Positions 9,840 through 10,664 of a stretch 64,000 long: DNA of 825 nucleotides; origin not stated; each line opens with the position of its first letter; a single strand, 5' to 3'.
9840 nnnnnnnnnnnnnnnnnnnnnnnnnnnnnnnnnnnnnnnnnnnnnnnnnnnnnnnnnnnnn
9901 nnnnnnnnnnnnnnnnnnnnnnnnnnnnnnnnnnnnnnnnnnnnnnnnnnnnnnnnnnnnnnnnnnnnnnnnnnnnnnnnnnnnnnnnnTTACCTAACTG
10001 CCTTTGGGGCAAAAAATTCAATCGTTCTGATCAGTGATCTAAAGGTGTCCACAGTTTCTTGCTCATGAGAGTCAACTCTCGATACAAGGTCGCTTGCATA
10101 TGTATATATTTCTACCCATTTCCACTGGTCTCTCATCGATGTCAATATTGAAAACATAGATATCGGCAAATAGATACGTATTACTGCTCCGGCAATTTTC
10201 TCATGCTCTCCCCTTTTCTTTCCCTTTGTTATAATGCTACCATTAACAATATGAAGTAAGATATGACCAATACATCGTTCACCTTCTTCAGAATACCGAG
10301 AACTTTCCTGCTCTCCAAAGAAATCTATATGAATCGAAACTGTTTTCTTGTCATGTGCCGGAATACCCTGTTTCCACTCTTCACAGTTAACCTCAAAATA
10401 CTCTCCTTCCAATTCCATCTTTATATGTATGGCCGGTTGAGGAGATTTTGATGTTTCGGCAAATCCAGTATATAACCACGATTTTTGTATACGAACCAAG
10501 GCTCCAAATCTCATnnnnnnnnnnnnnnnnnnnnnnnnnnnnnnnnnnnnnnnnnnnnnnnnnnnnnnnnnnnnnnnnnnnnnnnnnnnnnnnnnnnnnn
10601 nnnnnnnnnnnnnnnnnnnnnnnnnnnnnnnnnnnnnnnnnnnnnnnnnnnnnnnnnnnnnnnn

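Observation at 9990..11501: AT-rich two-gene cassette: stand-alone SIR2-like protein plus an unrecognisable 174-aa partner (candidate undescribed defence module)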

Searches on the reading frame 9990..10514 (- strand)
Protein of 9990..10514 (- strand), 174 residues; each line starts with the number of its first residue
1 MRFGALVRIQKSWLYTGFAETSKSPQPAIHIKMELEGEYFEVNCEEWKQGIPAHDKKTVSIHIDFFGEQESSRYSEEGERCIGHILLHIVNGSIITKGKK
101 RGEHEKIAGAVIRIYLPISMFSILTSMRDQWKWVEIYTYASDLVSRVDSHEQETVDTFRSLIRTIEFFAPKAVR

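Call 3: search_protein_families(library=pfam, proteins=[window:9990-10514:-], max_evalue=1)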
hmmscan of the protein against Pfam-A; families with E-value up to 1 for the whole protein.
window:9990-10514:- (174 aa): 0 families

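Call 4: search_protein_families(library=padloc, proteins=[window:9990-10514:-], max_evalue=1)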
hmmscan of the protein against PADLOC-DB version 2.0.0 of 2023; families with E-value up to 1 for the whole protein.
window:9990-10514:- (174 aa): 0 families

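Call 5: search_protein_families(library=ncbifam, proteins=[window:9990-10514:-], max_evalue=1)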
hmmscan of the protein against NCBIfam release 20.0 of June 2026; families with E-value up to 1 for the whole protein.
window:9990-10514:- (174 aa): 0 families

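Call 6: search_protein_families(library=phrogs, proteins=[window:9990-10514:-], max_evalue=1)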
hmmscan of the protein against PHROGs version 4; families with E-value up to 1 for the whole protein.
window:9990-10514:- (174 aa): 1 family
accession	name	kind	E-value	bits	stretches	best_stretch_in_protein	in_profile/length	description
phrog_2861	-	unknown function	0.19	12.8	1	107-161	51-105/108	-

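Call 9: find_homologous_proteins(query=window:9990-10514:-, max_evalue=0.001)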
Query window:9990-10514:- (174 aa): 1 proteins with E <= 0.001 among 10 candidates.
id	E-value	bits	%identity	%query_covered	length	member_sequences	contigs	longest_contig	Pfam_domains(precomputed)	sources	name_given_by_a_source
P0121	2.1e-112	391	100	100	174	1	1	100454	-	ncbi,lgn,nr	ncbi:MAG: hypothetical protein NTW93_07305 [Phycisphaerae bacterium]|nr:hypothetical protein [Phycis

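Call 32: search_protein_families(library=pfam, alignment_id=A3, max_evalue=0.001)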
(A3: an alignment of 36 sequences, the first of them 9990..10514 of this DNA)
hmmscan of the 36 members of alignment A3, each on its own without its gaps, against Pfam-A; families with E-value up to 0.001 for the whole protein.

A. member 1, window:9990-10514:- (174 aa): 0 families

B. families by the number of members that match (of 36 scanned): 34 families (the first 25 are shown)
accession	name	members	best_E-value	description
PF01902.24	Diphthami_syn_2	1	1.7e-46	Diphthamide synthase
PF12674.12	Zn_ribbon_2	1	6.8e-31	Putative zinc ribbon domain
PF13676.11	TIR_2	1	7.9e-31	TIR domain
PF20434.5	BD-FAE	1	9.2e-30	BD-FAE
PF04955.18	HupE_UreJ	1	1.4e-27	HupE / UreJ protein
PF09837.15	DUF2064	1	5.4e-26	Uncharacterized protein conserved in bacteria (DUF2064)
PF05066.19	HARE-HTH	1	3.4e-19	HB1, ASXL, restriction endonuclease HTH domain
PF04255.20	DUF433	1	3.3e-17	Protein of unknown function (DUF433)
PF00326.27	Peptidase_S9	1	1.6e-16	Prolyl oligopeptidase family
PF13649.12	Methyltransf_25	1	9.2e-16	Methyltransferase domain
PF08241.18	Methyltransf_11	1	2.3e-14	Methyltransferase domain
PF07859.19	Abhydrolase_3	1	5.1e-13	alpha/beta hydrolase fold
PF00303.24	Thymidylat_synt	1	5.6e-13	Thymidylate synthase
PF01582.25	TIR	1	3.4e-12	TIR domain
PF04542.20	Sigma70_r2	1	8.4e-12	Sigma-70 region 2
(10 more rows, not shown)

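Call 45: search_protein_representatives(protein=window:9990-10514:-)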
Query: 174 residues. Proteins with E-value up to 0.001 (for the whole library): 4; up to 1e-10: 3; up to 1e-30: 1. The best 4 are listed.
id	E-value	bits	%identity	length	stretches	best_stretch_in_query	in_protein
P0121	6.7e-113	390.5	100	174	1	1-174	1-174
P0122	2.5e-28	115.3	42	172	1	2-173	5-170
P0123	8.6e-12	61.4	39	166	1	3-169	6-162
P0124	9.2e-10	54.8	37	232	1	3-150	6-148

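Call 47: find_encoding_contigs(protein=P0122, flank=6000, max_places=4)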
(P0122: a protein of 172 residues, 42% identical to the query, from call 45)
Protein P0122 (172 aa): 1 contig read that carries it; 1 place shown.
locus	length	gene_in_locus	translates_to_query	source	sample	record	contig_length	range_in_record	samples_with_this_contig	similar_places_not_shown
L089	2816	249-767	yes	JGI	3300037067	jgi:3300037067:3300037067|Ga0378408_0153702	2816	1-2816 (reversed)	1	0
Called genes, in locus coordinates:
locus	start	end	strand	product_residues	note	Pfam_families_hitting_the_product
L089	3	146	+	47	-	?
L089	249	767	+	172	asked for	-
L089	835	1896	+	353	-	PF17761:DUF1016_N, PF06250:YhcG_C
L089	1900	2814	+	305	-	?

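Call 50: find_encoding_contigs(protein=P0123, flank=6000, max_places=4)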
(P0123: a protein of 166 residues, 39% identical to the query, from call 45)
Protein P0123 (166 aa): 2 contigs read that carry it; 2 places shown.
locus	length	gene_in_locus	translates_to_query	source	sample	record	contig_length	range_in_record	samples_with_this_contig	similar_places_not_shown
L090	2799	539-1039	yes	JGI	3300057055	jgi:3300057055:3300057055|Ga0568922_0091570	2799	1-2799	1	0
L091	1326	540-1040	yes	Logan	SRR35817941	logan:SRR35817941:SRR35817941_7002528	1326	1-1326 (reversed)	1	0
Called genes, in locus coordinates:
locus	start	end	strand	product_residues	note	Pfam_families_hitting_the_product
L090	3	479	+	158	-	?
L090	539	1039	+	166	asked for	-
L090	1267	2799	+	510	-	PF00675:Peptidase_M16, PF05193:Peptidase_M16_C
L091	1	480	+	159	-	?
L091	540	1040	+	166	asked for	-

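Call 51: find_encoding_contigs(protein=P0124, flank=6000, max_places=4)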
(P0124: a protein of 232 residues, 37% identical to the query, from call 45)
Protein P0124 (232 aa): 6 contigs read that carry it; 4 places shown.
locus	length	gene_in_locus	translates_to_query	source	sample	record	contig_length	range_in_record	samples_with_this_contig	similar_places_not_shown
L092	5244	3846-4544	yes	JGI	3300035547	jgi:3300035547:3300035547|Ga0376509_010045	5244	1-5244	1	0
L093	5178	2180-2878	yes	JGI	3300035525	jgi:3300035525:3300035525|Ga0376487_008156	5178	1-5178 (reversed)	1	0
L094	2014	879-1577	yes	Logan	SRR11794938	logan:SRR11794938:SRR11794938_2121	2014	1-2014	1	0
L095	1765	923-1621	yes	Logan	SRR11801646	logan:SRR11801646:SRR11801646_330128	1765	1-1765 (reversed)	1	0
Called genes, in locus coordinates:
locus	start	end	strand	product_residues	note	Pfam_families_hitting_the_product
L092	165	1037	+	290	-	PF01875:Memo, PF02900:LigB (weak)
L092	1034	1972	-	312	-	PF22451:NirdL-like_HTH, PF17805:AsnC_trans_reg2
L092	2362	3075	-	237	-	PF14734:DUF4469 (weak)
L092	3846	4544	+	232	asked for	-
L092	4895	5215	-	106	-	PF16325:Peptidase_U32_C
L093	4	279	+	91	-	-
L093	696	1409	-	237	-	PF14734:DUF4469 (weak)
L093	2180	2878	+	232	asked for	-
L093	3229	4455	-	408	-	PF01136:Peptidase_U32, PF16325:Peptidase_U32_C (weak)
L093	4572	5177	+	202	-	?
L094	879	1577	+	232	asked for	-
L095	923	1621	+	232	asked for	-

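Call 70: predict_structure(alignment_id=A6)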
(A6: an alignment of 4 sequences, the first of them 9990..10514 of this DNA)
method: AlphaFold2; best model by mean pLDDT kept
length: 174 residues; sequences in the alignment: 4
mean_pLDDT: 49.5   pTM: 0.44
mean pLDDT of the five models: 49.5, 34.1, 33.6, 31.8, 29.7
residues with pLDDT >= 90: 0; 70-90: 0; 50-70: 94; < 50: 80
segments of 3 or more residues with pLDDT < 50: 42-57, 73-81, 87-109, 140-160, 169-174
pLDDT, mean of each block of 10 residues (from residue 1): 59 60 54 55 44 45 58 46 48 33 40 62 65 56 35 39 50 34
secondary structure, 60 per line:
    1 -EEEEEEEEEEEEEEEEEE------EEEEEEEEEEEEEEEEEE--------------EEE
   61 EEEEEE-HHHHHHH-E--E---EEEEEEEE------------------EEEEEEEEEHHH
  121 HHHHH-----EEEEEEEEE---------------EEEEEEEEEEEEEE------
elements in order: E2-19 E26-43 E58-66 H68-74 E83-90 E109-117 H118-125 E131-139 E155-168

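Call 73: fold_search(model_id=the predicted structure, library=pdb)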
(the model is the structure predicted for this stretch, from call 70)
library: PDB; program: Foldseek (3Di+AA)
matches with E <= 10: 159; with E <= 0.001: 0
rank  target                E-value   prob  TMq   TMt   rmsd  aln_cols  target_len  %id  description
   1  9gjp_6                2.6e-01  0.12  0.21  0.08  14.8       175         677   12  OCCM maturation intermediate stalled with an Arginine Finger mutation in Mcm5: Conformer 2 (released 2025-03-05)
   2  6wxf_3                3.8e-01  0.07  0.18  0.08  18.4       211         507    9  Cryo-EM reconstruction of VP5*/VP8* assembly from rhesus rotavirus particles - Intermediate conformation (released 2021-01-20)
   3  4fn5_A                4.0e-01  0.07  0.17  0.07  18.4       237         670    5  ELONGATION FACTOR G 1 (PSEUDOMONAS AERUGINOSA) IN COMPLEX WITH Argyrin B (released 2012-09-26)
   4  6raz_2                4.4e-01  0.16  0.23  0.09  11.4       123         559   13  D. melanogaster CMG-DNA, State 2B (released 2019-09-18)
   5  6rao_A                4.4e-01  0.07  0.16  0.18  13.7       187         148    6  Cryo-EM structure of the anti-feeding prophage (AFP) baseplate, 6-fold symmetrised (released 2019-04-17)
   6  6ptn_6                5.5e-01  0.06  0.19  0.07  15.9       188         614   13  Structure of Ctf4 trimer in complex with two CMG helicases (released 2019-11-20)
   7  6j0b_a                6.4e-01  0.06  0.16  0.17  13.1       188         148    6  Cryo-EM Structure of an Extracellular Contractile Injection System, PVC sheath-tube complex in extended state (released 2019-04-10)
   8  5w2l_A                8.0e-01  0.30  0.34  0.41  10.0       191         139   11  Structure of a central domain of human Ctc1 (released 2017-11-29)
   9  9gjw_6                8.4e-01  0.08  0.22  0.08  14.7       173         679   10  OCCM maturation intermediate stalled with an Arginine Finger mutation in Mcm2 (released 2025-03-05)
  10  2e2d_C                8.9e-01  0.16  0.23  0.22  11.7       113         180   11  Flexibility and variability of TIMP binding: X-ray structure of the complex between collagenase-3/MMP-13 and TIMP-2 (released 2007-03-13)
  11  9qgl_1A               9.4e-01  0.05  0.16  0.17  13.4       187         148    5  Cryo-EM structure of the PlPVC1 baseplate, 6-fold symmetrized (C6), in extended state (released 2025-10-29)
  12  9mhm_A                1.2e+00  0.03  0.17  0.13  17.6       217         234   10  The structure of Zcp with copper bound (released 2025-12-17)
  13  9mhl_A                1.2e+00  0.04  0.17  0.13  16.8       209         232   10  The structure of Zcp with zinc bound (released 2025-12-17)
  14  6n0i_A                1.2e+00  0.03  0.15  0.06  17.6       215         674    6  2.60 Angstrom Resolution Crystal Structure of Elongation Factor G 2 from Pseudomonas putida. (released 2018-11-14)
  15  8rig_2                1.3e+00  0.10  0.23  0.08  12.1       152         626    9  Cryo-EM structure of an MCM helicase single hexamer loaded onto dsDNA. (released 2025-01-01)
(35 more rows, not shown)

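Call 89: find_homologous_proteins(query=A6, max_evalue=0.001)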
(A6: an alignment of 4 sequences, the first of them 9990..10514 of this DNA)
Query A6 (4 sequences) (174 aa, profile of the alignment): 7 proteins with E <= 0.001 among 803 candidates.
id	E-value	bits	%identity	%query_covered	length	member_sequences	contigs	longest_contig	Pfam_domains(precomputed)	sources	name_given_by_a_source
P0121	1.3e-75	271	100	100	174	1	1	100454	-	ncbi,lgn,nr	ncbi:MAG: hypothetical protein NTW93_07305 [Phycisphaerae bacterium]|nr:hypothetical protein [Phycis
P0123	1.9e-73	264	36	97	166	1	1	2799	-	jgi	jgi:hypothetical protein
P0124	9.8e-71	255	33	96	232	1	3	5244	-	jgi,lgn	jgi:hypothetical protein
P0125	1.3e-64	235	34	96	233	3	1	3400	-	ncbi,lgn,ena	-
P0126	8.4e-62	226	33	96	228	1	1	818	-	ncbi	-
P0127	2.2e-57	212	34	97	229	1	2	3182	-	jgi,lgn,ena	-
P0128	1.6e-52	196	34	92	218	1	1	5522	-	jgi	jgi:hypothetical protein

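Call 90: find_encoding_contigs(protein=P0128, flank=6000, max_places=3)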
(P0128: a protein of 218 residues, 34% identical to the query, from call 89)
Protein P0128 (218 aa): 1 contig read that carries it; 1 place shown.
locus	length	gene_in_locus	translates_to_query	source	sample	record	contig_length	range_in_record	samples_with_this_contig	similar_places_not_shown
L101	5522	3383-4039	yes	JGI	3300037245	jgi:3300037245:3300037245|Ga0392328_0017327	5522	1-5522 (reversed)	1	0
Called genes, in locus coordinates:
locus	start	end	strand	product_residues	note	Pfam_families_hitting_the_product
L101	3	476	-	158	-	?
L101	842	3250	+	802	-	-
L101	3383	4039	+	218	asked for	-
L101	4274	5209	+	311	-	-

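Call 91: find_encoding_contigs(protein=P0125, flank=6000, max_places=3)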
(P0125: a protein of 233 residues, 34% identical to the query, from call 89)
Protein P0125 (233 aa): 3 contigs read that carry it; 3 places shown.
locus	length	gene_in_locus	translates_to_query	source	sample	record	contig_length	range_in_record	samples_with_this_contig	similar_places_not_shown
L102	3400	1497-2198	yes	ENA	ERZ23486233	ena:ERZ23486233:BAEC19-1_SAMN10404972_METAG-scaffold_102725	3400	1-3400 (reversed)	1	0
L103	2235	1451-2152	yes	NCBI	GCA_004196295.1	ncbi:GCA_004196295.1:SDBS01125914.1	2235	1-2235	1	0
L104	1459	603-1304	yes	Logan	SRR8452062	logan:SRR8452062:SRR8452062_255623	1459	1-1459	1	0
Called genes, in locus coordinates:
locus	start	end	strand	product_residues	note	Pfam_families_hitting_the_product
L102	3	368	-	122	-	?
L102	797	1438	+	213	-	PF10779:XhlA (faint)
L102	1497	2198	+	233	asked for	-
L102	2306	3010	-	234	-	PF22557:DuOB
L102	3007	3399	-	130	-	?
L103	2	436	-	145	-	?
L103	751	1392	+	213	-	PF10779:XhlA (faint)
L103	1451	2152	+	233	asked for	-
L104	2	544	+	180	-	?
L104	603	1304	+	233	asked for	-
